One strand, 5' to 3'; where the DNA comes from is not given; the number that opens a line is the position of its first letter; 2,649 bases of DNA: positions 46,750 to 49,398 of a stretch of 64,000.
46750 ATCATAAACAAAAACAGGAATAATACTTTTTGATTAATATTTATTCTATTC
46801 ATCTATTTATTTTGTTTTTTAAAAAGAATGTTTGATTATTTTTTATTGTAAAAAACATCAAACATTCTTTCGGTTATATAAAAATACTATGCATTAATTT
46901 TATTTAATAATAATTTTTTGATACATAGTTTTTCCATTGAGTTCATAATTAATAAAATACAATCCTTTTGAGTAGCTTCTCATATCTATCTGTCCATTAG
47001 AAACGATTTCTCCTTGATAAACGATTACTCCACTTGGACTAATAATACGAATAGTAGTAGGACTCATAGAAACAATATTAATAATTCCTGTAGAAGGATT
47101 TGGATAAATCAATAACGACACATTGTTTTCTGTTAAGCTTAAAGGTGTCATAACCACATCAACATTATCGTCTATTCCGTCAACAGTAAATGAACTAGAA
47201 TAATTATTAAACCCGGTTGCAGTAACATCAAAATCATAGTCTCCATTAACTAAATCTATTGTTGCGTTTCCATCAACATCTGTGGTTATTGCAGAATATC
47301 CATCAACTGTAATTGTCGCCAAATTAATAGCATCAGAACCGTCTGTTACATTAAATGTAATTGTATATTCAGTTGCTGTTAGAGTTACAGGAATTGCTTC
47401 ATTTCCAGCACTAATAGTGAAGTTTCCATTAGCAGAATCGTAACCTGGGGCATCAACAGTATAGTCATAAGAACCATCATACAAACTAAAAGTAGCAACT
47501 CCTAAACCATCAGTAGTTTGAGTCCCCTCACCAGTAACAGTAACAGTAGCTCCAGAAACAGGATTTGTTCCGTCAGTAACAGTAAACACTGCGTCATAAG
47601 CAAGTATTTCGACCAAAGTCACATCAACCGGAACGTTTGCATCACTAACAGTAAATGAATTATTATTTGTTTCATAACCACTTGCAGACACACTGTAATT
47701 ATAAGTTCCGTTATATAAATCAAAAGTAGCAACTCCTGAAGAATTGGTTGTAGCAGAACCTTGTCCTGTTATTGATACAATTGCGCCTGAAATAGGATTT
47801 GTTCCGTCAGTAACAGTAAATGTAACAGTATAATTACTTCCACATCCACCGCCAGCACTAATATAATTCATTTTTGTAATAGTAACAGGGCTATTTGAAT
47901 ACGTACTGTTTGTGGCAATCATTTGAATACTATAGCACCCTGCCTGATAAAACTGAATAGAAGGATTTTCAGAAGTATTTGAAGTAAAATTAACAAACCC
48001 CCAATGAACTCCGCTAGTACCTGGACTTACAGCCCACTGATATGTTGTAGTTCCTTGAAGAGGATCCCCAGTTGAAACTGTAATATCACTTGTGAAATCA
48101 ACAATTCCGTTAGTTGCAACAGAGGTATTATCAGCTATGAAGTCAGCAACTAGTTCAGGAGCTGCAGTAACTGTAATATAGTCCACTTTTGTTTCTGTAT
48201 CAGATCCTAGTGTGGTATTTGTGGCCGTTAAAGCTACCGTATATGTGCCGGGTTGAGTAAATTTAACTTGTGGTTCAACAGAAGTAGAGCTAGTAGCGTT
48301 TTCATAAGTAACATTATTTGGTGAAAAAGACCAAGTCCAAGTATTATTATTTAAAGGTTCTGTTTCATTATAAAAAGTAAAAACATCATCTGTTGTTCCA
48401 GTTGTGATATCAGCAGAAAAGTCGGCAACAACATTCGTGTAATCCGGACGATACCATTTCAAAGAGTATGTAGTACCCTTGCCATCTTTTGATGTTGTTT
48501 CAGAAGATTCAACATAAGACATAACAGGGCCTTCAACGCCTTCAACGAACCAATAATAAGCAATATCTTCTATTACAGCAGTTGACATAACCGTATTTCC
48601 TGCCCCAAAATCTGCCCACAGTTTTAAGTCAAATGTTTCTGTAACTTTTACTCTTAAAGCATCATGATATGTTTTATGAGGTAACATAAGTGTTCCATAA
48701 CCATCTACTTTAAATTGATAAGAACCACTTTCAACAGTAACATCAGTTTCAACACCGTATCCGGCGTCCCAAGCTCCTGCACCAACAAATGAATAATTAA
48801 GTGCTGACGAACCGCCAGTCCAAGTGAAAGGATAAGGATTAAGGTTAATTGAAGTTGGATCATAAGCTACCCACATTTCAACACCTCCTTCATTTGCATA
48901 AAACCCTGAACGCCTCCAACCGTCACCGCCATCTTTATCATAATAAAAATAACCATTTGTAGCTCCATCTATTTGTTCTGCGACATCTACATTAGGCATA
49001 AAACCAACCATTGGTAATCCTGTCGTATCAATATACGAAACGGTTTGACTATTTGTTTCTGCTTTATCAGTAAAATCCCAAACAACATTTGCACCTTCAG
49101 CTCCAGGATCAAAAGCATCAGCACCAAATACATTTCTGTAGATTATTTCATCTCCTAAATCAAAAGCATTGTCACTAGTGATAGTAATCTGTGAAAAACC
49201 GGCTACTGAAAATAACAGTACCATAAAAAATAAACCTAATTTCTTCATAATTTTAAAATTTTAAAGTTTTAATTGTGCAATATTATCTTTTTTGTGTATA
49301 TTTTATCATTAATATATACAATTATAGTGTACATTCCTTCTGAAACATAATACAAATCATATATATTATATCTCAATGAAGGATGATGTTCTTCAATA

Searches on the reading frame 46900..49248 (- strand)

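Call 74: search_protein_families(library=pfam, proteins=[window:46900-49248:-], max_evalue=0.001)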
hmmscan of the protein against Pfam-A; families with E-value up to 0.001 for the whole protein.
window:46900-49248:- (782 aa): 4 families
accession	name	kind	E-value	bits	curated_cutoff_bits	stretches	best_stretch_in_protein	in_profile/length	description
PF13715.12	CarbopepD_reg_2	-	4.5e-10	39.9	32.2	1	479-538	5-68/88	CarboxypepD_reg-like domain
PF18962.6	Por_Secre_tail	-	4.1e-09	37.1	27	1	714-781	1-75/75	Secretion system C-terminal sorting domain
PF18911.6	PKD_4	-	4.7e-05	23.8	27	1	285-360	16-85/85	PKD domain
PF00801.26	PKD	-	0.00056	20.3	23.5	1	298-355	26-78/80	PKD domain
